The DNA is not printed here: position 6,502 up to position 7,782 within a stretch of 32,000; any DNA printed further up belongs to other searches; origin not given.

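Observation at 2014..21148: Seventeen-gene co-directional catabolic supercluster whose enzyme combination I cannot match to any pathway I know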

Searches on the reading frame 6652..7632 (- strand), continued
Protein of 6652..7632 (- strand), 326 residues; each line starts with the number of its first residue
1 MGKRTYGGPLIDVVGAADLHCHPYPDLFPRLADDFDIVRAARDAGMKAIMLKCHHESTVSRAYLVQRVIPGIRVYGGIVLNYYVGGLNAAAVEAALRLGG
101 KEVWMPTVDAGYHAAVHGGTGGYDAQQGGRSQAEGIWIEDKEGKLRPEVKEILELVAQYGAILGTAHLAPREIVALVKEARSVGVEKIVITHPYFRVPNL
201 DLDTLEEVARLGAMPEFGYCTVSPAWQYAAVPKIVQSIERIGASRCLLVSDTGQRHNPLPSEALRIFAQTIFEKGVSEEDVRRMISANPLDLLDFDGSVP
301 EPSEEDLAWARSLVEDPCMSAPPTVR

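Call 34: search_protein_families(library=ncbifam, proteins=[L069:10910-11944:+, L071:11970-13199:+, L071:13316-14683:+, L071:14688-16265:+, L071:16272-17384:+, L071:18443-19930:+, L060:8856-10010:+, L060:14607-15767:+, L060:17921-19093:+, L032:11132-12598:+], max_evalue=1e-10)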
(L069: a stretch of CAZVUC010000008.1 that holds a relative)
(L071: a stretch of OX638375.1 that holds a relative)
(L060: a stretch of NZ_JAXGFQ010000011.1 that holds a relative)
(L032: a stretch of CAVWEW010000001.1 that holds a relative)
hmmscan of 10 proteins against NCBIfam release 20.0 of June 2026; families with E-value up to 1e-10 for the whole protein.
L069:10910-11944:+ (344 aa): 19 families
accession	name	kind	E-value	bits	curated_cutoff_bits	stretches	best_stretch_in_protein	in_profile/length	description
TIGR01139.1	cysK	equivalog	1.8e-105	352.5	350.95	1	15-312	2-298/298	cysteine synthase A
TIGR01136.1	cysKM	subfamily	2.9e-105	351.9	344.15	1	15-312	2-299/299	cysteine synthase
NF007989.0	PRK10717.1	equivalog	8.8e-92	307.7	387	1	9-311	3-317/334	cysteine synthase A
NF008735.0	PRK11761.1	equivalog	9.8e-82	274.5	413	1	12-313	4-295/296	cysteine synthase CysM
TIGR01137.1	cysta_beta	equivalog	1.1e-79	268.3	510.25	1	10-309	1-308/457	cystathionine beta-synthase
TIGR01138.1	cysM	equivalog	3.8e-77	259.7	394.2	1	14-312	2-290/290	cysteine synthase B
NF053679.1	CysteaSynCapA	equivalog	4.1e-60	203.3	600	1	10-308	6-316/329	cysteate synthase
TIGR03945.1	PLP_SbnA_fam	equivalog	8.8e-60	202.3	349.95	1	16-309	3-297/304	2,3-diaminopropionate biosynthesis protein SbnA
NF052478.1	CystDsulMYC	equivalog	4.2e-19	69.1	600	1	40-309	43-323/354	L-cysteine desulfhydrase Cds1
NF006094.0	PRK08246.1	subfamily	6.3e-18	65.2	331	1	10-219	13-207/310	serine/threonine dehydratase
NF005292.0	PRK06815.1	equivalog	4.7e-17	62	371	1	36-295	38-300/320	threonine/serine dehydratase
NF045641.2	BHydaspDhtseBhcB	equivalog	2e-13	50.2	550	1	73-215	71-206/312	beta-hydroxyaspartate dehydratase BhcB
TIGR01127.1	ilvA_1Cterm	equivalog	3.5e-13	49.3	378.75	1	72-263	50-245/380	threonine ammonia-lyase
NF004170.0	PRK05638.1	equivalog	6e-13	48.1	421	0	12-200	58-234/442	threonine synthase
TIGR01124.1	ilvA_2Cterm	equivalog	3.5e-12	45.7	411.3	1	14-217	11-206/499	threonine ammonia-lyase, biosynthetic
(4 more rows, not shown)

L071:11970-13199:+ (409 aa): 26 families (the best 25 are shown)
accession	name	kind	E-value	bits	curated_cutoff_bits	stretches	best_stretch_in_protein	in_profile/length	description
NF006050.0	PRK08197.1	equivalog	7.1e-86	288.5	303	1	6-386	8-387/406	threonine synthase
NF004170.0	PRK05638.1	equivalog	1.5e-60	205.1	421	1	8-383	3-358/442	threonine synthase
NF006205.0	PRK08329.1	equivalog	1.9e-51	175.1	358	1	7-382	2-345/347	threonine synthase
TIGR00260.1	thrC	equivalog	2.8e-51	174.7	167.1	1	61-385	2-340/340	threonine synthase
NF004996.0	PRK06381.1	equivalog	3.2e-47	161.1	266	1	81-378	14-316/319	threonine synthase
NF005035.0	PRK06450.1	equivalog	1.3e-44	152.5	301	1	98-382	65-336/338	threonine synthase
NF006094.0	PRK08246.1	subfamily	7.5e-36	124.1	331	1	83-378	24-301/310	serine/threonine dehydratase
NF006390.0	PRK08639.1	equivalog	3.4e-28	98.8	421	1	83-378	26-312/418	threonine ammonia-lyase IlvA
NF005292.0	PRK06815.1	equivalog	1.4e-23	83.4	371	1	80-381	19-308/320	threonine/serine dehydratase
TIGR01127.1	ilvA_1Cterm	equivalog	1e-21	77.4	378.75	1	132-378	50-284/380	threonine ammonia-lyase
TIGR03844.1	cysteate_syn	equivalog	2.1e-21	76.2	324.9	1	7-387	3-386/398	cysteate synthase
NF004771.0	PRK06110.1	equivalog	3.2e-21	75.8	317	1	80-379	19-305/323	threonine dehydratase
TIGR02079.1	THD1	equivalog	1.1e-20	73.8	440.55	1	131-378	65-304/410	threonine ammonia-lyase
NF045641.2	BHydaspDhtseBhcB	equivalog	2.2e-19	69.7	550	1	100-379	37-303/312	beta-hydroxyaspartate dehydratase BhcB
NF006455.0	PRK08813.1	equivalog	3.5e-19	69.3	489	1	101-362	51-298/374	threonine dehydratase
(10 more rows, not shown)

L071:13316-14683:+ (455 aa): 7 families
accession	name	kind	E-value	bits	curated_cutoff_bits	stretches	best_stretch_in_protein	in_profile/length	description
TIGR00148.1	TIGR00148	subfamily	1.7e-102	343.3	244.85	1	6-428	2-438/438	UbiD family decarboxylase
NF041204.1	VdcC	exception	1.9e-87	293.6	650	1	3-429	2-439/467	non-oxidative hydroxyarylic acid decarboxylases subunit C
TIGR03701.1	mena_SCO4490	equivalog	1.1e-65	222.1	495.9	1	8-414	2-426/433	menaquinone biosynthesis decarboxylase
NF008175.0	PRK10922.1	equivalog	3.2e-50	171.1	788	1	95-427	120-457/497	4-hydroxy-3-polyprenylbenzoate decarboxylase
TIGR02723.1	phenyl_P_alpha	equivalog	2.2e-37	128.8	564.6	1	91-415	99-427/485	phenylphosphate carboxylase subunit alpha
NF041219.1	BagN_FevL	exception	9.7e-36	123.3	1000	1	4-298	19-328/502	bagremycin/ferroverdin biosynthesis UbiD family decarboxylase BagN/FevL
TIGR02724.1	phenyl_P_beta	equivalog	3.9e-35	121.1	468.95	1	46-413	41-423/472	phenylphosphate carboxylase subunit beta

L071:14688-16265:+ (525 aa): 7 families
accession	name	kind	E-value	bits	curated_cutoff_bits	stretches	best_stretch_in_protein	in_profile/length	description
TIGR00148.1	TIGR00148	subfamily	1.2e-75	254.8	244.85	1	4-417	1-437/438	UbiD family decarboxylase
NF041204.1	VdcC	exception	1.8e-61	208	650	1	2-419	2-439/467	non-oxidative hydroxyarylic acid decarboxylases subunit C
TIGR03701.1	mena_SCO4490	equivalog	1e-42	146.4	495.9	1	100-388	121-415/433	menaquinone biosynthesis decarboxylase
TIGR02724.1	phenyl_P_beta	equivalog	4e-31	107.9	468.95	1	21-419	24-443/472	phenylphosphate carboxylase subunit beta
NF008175.0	PRK10922.1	equivalog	6.1e-31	107.5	788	1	102-416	136-456/497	4-hydroxy-3-polyprenylbenzoate decarboxylase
TIGR02723.1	phenyl_P_alpha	equivalog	1.6e-24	86.4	564.6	1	55-395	67-421/485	phenylphosphate carboxylase subunit alpha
NF041219.1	BagN_FevL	exception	1.5e-12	46.8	1000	1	85-379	120-433/502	bagremycin/ferroverdin biosynthesis UbiD family decarboxylase BagN/FevL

L071:16272-17384:+ (370 aa): 0 families

L071:18443-19930:+ (495 aa): 21 families
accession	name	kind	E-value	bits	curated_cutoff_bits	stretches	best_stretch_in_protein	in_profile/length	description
NF004801.0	PRK06151.1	subfamily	1.6e-170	568.2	416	1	1-493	2-486/491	chlorohydrolase family protein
NF005557.0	PRK07228.1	equivalog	5.3e-55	186.9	522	1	115-472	96-440/445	5'-deoxyadenosine deaminase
NF004701.0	PRK06038.1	equivalog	3e-46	158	609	1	183-470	149-427/432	N-ethylammeline chlorohydrolase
NF006252.0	PRK08393.1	equivalog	2.2e-45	155.4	617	1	120-466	99-420/424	N-ethylammeline chlorohydrolase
NF006056.0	PRK08204.1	subfamily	8.9e-43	146.7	391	1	218-470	194-441/449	hypothetical protein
NF006055.0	PRK08203.1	equivalog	8.6e-38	130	532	1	223-468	214-449/455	8-oxoguanine deaminase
NF006549.0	PRK09045.1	equivalog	1.5e-34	119.4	540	1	125-465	118-435/444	TRZ/ATZ family hydrolase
NF009059.0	PRK12393.1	equivalog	1e-33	116.8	543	1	221-468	216-454/460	amidohydrolase family protein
NF006681.0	PRK09229.1-2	equivalog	1e-29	103.6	362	1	222-453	211-433/451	formimidoylglutamate deiminase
NF005540.0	PRK07203.1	equivalog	9.9e-26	90.4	444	1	113-474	101-443/444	putative aminohydrolase SsnA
TIGR03314.1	Se_ssnA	subfamily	1.3e-25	90.2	455.5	1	17-473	14-441/441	putative selenium metabolism protein SsnA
TIGR02967.1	guan_deamin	equivalog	4e-25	88.6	375.4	1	122-409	92-364/401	guanine deaminase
NF004995.0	PRK06380.1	subfamily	1.2e-23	83.8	567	1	1-457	1-411/418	metal-dependent hydrolase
NF006679.0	PRK09228.1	subfamily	1.6e-22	79.9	351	1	121-411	116-391/433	guanine deaminase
NF012037.0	PRK15493.1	equivalog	3.4e-17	62.4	779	1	16-457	15-421/435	bifunctional S-methyl-5'-thioadenosine deaminase/S-adenosylhomocysteine deaminase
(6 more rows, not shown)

L060:8856-10010:+ (384 aa): 15 families
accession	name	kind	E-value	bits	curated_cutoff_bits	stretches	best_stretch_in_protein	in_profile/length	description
NF006183.0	PRK08318.1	equivalog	2.2e-85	287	335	1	1-383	1-398/422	NAD-dependent dihydropyrimidine dehydrogenase subunit PreA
TIGR01037.2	pyrD_sub1_fam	subfamily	2e-66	224.1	270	1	4-311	1-299/300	dihydroorotate dehydrogenase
NF005574.0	PRK07259.1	equivalog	6.3e-63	212.5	269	1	2-310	3-301/304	dihydroorotate dehydrogenase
NF041011.1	dihydoor_dh_Arch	equivalog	2.2e-38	132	330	1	8-310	3-286/289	dihydroorotate dehydrogenase PyrD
NF005741.0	PRK07565.1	subfamily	1.3e-29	103.4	303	1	114-310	115-305/335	dihydroorotate dehydrogenase-like protein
NF002702.0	PRK02506.1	equivalog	3.8e-25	88.6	301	1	2-309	2-307/313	dihydroorotate oxidase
NF003645.0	PRK05286.1-2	equivalog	8e-21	74.3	366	1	3-311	45-354/359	quinone-dependent dihydroorotate dehydrogenase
TIGR01036.1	pyrD_sub2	equivalog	1.7e-18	66.6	200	1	4-307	46-350/356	dihydroorotate dehydrogenase (quinone)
NF003649.0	PRK05286.2-2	equivalog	2.2e-18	66.4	505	1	125-309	168-347/351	quinone-dependent dihydroorotate dehydrogenase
NF003648.0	PRK05286.2-1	equivalog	7.5e-18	64.5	433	1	4-310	51-354/360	quinone-dependent dihydroorotate dehydrogenase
NF003652.0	PRK05286.2-5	equivalog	2.7e-17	63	267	1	3-304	50-352/353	quinone-dependent dihydroorotate dehydrogenase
NF003650.0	PRK05286.2-3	equivalog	9.1e-17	61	477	1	126-314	197-391/393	quinone-dependent dihydroorotate dehydrogenase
NF003651.0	PRK05286.2-4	equivalog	1.4e-16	60.1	448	1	4-310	62-374/377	quinone-dependent dihydroorotate dehydrogenase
NF003646.0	PRK05286.1-4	equivalog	4.1e-11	42.3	457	0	162-294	205-338/341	quinone-dependent dihydroorotate dehydrogenase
NF040770.1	hetero_SS_HdrA2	exception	4.4e-11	41.6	1100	1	326-383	569-626/777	CoB-CoM heterodisulfide reductase HdrA2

L060:14607-15767:+ (386 aa): 11 families
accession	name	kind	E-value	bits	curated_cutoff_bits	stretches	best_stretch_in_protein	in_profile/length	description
NF040821.1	dipep_PepQ_Arch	equivalog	3.9e-49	167.5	630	1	14-382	1-345/346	Xaa-Pro dipeptidase PepQ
NF007310.0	PRK09795.1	equivalog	5.4e-32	111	393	1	153-376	121-349/361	aminopeptidase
NF038259.1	ectoine_DoeA_2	exception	4e-27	94.9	575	1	5-380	7-381/386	ectoine hydrolase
TIGR00500.1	met_pdase_I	equivalog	1.3e-22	80.5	171.35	1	159-355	3-206/247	type I methionyl aminopeptidase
TIGR02993.1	ectoine_eutD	equivalog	1.7e-21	76.8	613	1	5-382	4-387/391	ectoine hydrolase DoeA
NF011174.0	PRK14576.1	subfamily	1.9e-20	73.1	487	1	136-383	154-402/405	putative endopeptidase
NF008970.0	PRK12318.1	equivalog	1e-17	64.3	267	1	158-352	42-244/291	methionyl aminopeptidase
NF011173.0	PRK14575.1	equivalog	3.6e-17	62.4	850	1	140-383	159-403/406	putative peptidase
NF011720.0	PRK15173.1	subfamily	1.3e-16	60.5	420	1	140-383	96-340/343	peptidase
NF008131.0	PRK10879.1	equivalog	2.6e-16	59.5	465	1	143-375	157-417/438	Xaa-Pro aminopeptidase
NF043017.1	DimsulpropLyDddP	equivalog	1.9e-15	56.6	600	1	13-377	56-435/443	dimethylsulfonioproprionate lyase DddP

L060:17921-19093:+ (390 aa): 7 families
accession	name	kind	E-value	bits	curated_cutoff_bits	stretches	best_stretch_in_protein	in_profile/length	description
TIGR01891.1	amidohydrolases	subfamily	1e-97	327.6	153.75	1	15-372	3-365/366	amidohydrolase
NF040868.1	carboxypep_CpsA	equivalog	2.5e-96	322.8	500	1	2-380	4-385/391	carboxypeptidase CpsA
NF038260.1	ectoine_DoeB_2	equivalog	1.5e-85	287.3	550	1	12-378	7-373/378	N(2)-acetyl-L-2,4-diaminobutanoate deacetylase DoeB2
NF005602.0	PRK07338.1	equivalog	3.9e-15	55.3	357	1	107-307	138-327/409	hydrolase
TIGR01910.1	DapE-ArgE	subfamily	1e-13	51.2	217.6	1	106-295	111-296/373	ArgE/DapE family deacylase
TIGR01892.1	AcOrn-deacetyl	equivalog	1.1e-11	44.4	297.7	1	57-312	49-309/365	acetylornithine deacetylase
NF006365.0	PRK08588.1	subfamily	2.3e-11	43.6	289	1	121-312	126-314/383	succinyl-diaminopimelate desuccinylase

L032:11132-12598:+ (488 aa): 2 families
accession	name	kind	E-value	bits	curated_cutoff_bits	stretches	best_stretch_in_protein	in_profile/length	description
TIGR00800.1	ncs1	subfamily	1.6e-44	152.4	353.1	1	25-424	4-435/447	NCS1 family nucleobase:cation symporter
TIGR02358.1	thia_cytX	hypoth_equivalog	3.6e-24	85.7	309.85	1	39-415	2-349/386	putative hydroxymethylpyrimidine transporter CytX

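Call 44: predict_structure(alignment_id=A1)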
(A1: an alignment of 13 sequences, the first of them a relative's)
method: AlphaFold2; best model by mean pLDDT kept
length: 326 residues; sequences in the alignment: 13
mean_pLDDT: 65.5   pTM: 0.71
mean pLDDT of the five models: 65.5, 64.6, 53.2, 46.7, 43.1
residues with pLDDT >= 90: 13; 70-90: 153; 50-70: 69; < 50: 91
segments of 3 or more residues with pLDDT < 50: 1-8, 15-29, 109-135, 193-198, 222-229, 252-258, 300-302, 313-326
pLDDT, mean of each block of 10 residues (from residue 1): 40 53 40 73 73 73 82 81 72 84 68 35 34 53 80 92 79 84 88 51 80 74 44 77 76 50 72 83 66 56 55 44 43
secondary structure, 60 per line:
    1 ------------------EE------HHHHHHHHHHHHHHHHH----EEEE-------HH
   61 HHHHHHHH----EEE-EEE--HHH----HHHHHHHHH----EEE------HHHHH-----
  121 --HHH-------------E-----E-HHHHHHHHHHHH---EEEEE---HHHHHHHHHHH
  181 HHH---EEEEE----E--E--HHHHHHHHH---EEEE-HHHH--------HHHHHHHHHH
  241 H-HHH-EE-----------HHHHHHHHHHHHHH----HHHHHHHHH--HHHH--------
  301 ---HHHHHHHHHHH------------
elements in order: H27-43 E48-51 H59-68 E73-75 E77-79 H89-97 E102-104 H111-115 H147-158 E162-166 H170-183 E187-191 H202-210 E214-217 H219-222 H231-241 H260-273 H278-286 H289-292 H304-314

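Call 46: fold_search(model_id=the predicted structure, library=pdb)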
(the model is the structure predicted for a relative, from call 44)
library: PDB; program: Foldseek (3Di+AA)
matches with E <= 10: 1511; with E <= 0.001: 189
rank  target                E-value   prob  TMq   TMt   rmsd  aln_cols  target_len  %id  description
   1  1bf6_A                9.8e-07  1.00  0.51  0.56  11.0       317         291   17  PHOSPHOTRIESTERASE HOMOLOGY PROTEIN FROM ESCHERICHIA COLI (released 1999-06-08)
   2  3pnz_C                1.9e-06  1.00  0.54  0.53   5.7       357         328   18  Crystal structure of the lactonase Lmo2620 from Listeria monocytogenes (released 2011-11-23)
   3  3pnz_A                2.3e-06  1.00  0.54  0.54   5.2       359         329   16  Crystal structure of the lactonase Lmo2620 from Listeria monocytogenes (released 2011-11-23)
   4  4lef_B                3.3e-06  1.00  0.53  0.58  10.1       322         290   16  Crystal structure of PHOSPHOTRIESTERASE HOMOLOGY PROTEIN FROM ESCHERICHIA COLI complexed with phosphate in active site (released 2014-06-25)
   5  5vej                  5.9e-06  1.00  0.51  0.51   6.1       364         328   16  High resolution crystal structure of a fluoride-inhibited organo-phosphate-degrading metallohydrolase (released 2017-07-19)
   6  9ti1_A                6.9e-06  1.00  0.51  0.51   6.4       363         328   15  Crystal structure of the zinc-containing Phosphotriesterase dPTE2-H55 (released 2026-02-25)
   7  3tn6_A                7.3e-06  1.00  0.51  0.52   7.9       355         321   13  Crystal structure of GkaP mutant R230H from Geobacillus kaustophilus HTA426 (released 2012-09-12)
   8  8uqy_A                9.7e-06  1.00  0.52  0.54   5.7       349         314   15  Round 18 Arylesterase Variant of Phosphotriesterase Bound to Europium(III) Measured at 9.5 keV (released 2024-04-03)
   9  6jss_A                1.3e-05  1.00  0.48  0.48   8.3       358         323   12  Structure of Geobacillus kaustophilus lactonase, Y99P mutant (released 2020-04-08)
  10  4xd6_A                1.4e-05  1.00  0.52  0.52   5.9       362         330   15  Phosphotriesterase Variant E2a (released 2015-12-23)
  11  8uqz_A                1.4e-05  1.00  0.51  0.53   6.5       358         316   14  Round 18 Arylesterase Variant of Phosphotriesterase Bound to Gadolinium(III) Measured at 9.5 keV (released 2024-04-03)
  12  5lx1                  1.4e-05  1.00  0.54  0.47  13.0       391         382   14  Cys-Gly dipeptidase GliJ mutant D304A (released 2017-05-31)
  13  5wj0_A                1.6e-05  1.00  0.52  0.53   5.7       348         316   15  Phosphotriesterase variant S5+254R (released 2019-01-23)
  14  5wj0_G                1.7e-05  1.00  0.53  0.55   5.6       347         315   14  Phosphotriesterase variant S5+254R (released 2019-01-23)
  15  4jth_D                1.7e-05  1.00  0.40  0.47   8.0       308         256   11  Crystal structure of F114R/R117Q mutant of 3-deoxy-D-manno-octulosonate 8-phosphate synthase (KDO8PS) from Neisseria m (released 2013-06-26)
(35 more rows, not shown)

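Call 50: search_dna_similar(query=window:6652-7632:-, collection=plasmids, mode=protein, max_rows=25)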
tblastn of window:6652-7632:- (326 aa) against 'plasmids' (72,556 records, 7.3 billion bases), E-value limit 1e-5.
Records with a match: 47; places in all: 52; records where one place covers at least 80% of the query: 44.
Best place of each record, by identity: <60% 47.
By first word of the organism name: Neorhizobium 6; Paracoccus 5; Natrinema 4; Halobaculum 3; Pseudonocardia 2; Halomicrococcus 1; Alicyclobacillus 1; Thermus 1; Novosphingobium 1; Halomarina 1; and 22 more.
By predicted mobility (MOB-suite, as given by PLSDB): non-mobilizable 36; conjugative 6; mobilizable 5.
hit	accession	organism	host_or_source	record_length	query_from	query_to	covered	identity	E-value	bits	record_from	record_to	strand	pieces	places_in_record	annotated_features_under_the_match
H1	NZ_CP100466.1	Halomicrococcus gelatinilyticus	cell culture,sediment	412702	7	310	93%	35.8%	5e-42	162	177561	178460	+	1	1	DUF6282 family protein | FAD-linked oxidase C-terminal domain-containing protein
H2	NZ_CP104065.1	Alicyclobacillus dauci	cell culture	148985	2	288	88%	37.8%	2e-46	175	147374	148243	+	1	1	DUF6282 family protein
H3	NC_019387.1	Thermus oshimai JL-2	-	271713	13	288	85%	38.6%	5e-47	177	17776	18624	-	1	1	DUF6282 family protein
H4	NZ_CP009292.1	Novosphingobium pentaromativorans US6-1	mud sediment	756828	15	295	86%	36.9%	2e-36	145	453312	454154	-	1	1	DUF6282 family protein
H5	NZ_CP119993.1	Halomarina sp. PSR21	cell culture,saline soil from Tarim ...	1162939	11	295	87%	35.4%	7e-43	164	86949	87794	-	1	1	record has no annotation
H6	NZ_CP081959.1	Halobaculum magnesiiphilum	cell culture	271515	13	296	87%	35.4%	1e-47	178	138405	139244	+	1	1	DUF6282 family protein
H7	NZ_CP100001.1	Halorussus vallis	cell culture,saline soil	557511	13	296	87%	35.4%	2e-47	178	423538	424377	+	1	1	DUF6282 family protein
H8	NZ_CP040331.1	Natrinema versiforme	-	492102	13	305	90%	34.0%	2e-45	172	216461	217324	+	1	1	DUF6282 family protein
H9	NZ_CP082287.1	Halobaculum roseum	cell culture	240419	13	296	87%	35.1%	5e-47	177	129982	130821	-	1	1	DUF6282 family protein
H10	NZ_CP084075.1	Fusobacterium vincentii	-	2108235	12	296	87%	34.8%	3e-44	169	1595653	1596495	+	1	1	none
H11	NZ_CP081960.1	Halobaculum magnesiiphilum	cell culture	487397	15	293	86%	35.4%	3e-43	166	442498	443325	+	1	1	DUF6282 family protein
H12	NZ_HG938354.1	Neorhizobium galegae bv. orientalis str. HAMBI 540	Galega orientalis root nodule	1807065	15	301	88%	34.4%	2e-38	152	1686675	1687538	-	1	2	record has no annotation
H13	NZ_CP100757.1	Natrinema gelatinilyticum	marine sediment,sediment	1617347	11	293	87%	34.5%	6e-41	159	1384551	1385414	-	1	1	record has no annotation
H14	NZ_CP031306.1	Natronorubrum bangense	Cell culture,The Bange salt-alkaline ...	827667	15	293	86%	34.9%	3e-36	145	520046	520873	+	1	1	DUF6282 family protein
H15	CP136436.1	Priestia filamentosa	Leaves of Cigar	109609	15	293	86%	34.8%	1e-49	184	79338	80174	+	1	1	DUF6282 family protein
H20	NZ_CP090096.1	Neorhizobium galegae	Galega,Cell culture,Plant nodule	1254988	15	293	86%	33.6%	7e-35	141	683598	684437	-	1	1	record has no annotation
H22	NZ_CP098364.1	Paracoccus sp. TOH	cell cuture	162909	15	314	92%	31.1%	9e-33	135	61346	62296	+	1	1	DUF6282 family protein | aldolase/citrate lyase family protein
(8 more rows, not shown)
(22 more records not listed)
